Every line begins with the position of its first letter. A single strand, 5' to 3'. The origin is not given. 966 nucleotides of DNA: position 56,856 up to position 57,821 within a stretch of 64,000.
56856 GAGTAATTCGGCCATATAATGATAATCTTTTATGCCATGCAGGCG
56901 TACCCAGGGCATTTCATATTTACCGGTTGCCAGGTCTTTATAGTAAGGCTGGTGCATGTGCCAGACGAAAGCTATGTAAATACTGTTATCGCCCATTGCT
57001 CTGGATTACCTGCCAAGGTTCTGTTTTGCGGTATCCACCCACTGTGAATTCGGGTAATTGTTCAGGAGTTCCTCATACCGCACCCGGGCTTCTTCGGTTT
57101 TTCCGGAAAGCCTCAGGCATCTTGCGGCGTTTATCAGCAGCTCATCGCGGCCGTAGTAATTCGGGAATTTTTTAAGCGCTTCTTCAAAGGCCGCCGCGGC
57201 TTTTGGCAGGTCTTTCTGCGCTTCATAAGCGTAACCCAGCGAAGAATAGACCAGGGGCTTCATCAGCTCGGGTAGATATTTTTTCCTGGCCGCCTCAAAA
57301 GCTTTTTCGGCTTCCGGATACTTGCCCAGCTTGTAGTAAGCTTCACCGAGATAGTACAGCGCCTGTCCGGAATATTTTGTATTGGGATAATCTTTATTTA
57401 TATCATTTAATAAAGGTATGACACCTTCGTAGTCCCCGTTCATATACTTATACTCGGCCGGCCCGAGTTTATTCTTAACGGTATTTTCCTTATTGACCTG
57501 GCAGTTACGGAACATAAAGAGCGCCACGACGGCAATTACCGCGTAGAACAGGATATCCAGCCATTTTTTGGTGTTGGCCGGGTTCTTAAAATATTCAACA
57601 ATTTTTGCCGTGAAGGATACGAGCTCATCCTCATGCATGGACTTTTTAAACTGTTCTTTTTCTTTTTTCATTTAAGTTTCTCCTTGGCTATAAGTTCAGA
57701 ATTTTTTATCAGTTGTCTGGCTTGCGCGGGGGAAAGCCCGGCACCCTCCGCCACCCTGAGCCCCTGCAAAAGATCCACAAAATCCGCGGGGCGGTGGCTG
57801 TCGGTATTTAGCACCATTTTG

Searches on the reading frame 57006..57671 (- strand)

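Call 8: search_protein_families(library=pfam, proteins=[window:57006-57671:-], max_evalue=0.0001)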
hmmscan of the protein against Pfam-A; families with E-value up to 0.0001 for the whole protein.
window:57006-57671:- (221 aa): 18 families
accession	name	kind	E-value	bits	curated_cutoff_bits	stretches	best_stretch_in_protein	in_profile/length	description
PF13174.12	TPR_6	-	2.4e-18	65.9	26.3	2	180-209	4-33/33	Tetratricopeptide repeat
PF07719.23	TPR_2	-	7.6e-18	63.5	27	2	140-172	2-34/34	Tetratricopeptide repeat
PF13428.12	TPR_14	-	2.5e-16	59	23.5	0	144-173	6-35/44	Tetratricopeptide repeat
PF14559.12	TPR_19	-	1.5e-15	57.7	25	2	151-211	3-61/68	Tetratricopeptide repeat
PF13424.12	TPR_12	-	8.6e-15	55.1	30.1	2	103-167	4-73/77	Tetratricopeptide repeat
PF13432.12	TPR_16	-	5.4e-14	52.8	32.7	1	108-171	3-63/65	Tetratricopeptide repeat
PF00515.34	TPR_1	-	6.2e-13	48.4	27.8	2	141-172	3-34/34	Tetratricopeptide repeat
PF13525.12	YfiO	-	2.6e-08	34.3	25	0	116-219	19-133/203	Outer membrane lipoprotein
PF13431.12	TPR_17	-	6.9e-07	29.5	24.4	0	102-122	13-33/34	Tetratricopeptide repeat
PF13374.12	TPR_10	-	7.5e-07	29.4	27.5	0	104-130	4-30/42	Tetratricopeptide repeat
PF13181.12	TPR_8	-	5.5e-06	26.6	25.7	0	142-167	4-29/34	Tetratricopeptide repeat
PF07721.20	TPR_4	-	5.9e-06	26.8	27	0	103-123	2-22/26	Tetratricopeptide repeat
PF12895.13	ANAPC3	-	6.9e-06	26.7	27.2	1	72-127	30-81/82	Anaphase-promoting complex, cyclosome, subunit 3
PF13176.12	TPR_7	-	2.1e-05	24.7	27.9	0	104-127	1-24/36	Tetratricopeptide repeat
PF13512.12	TPR_18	-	2.4e-05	25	21.9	0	62-124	7-69/145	Tetratricopeptide repeat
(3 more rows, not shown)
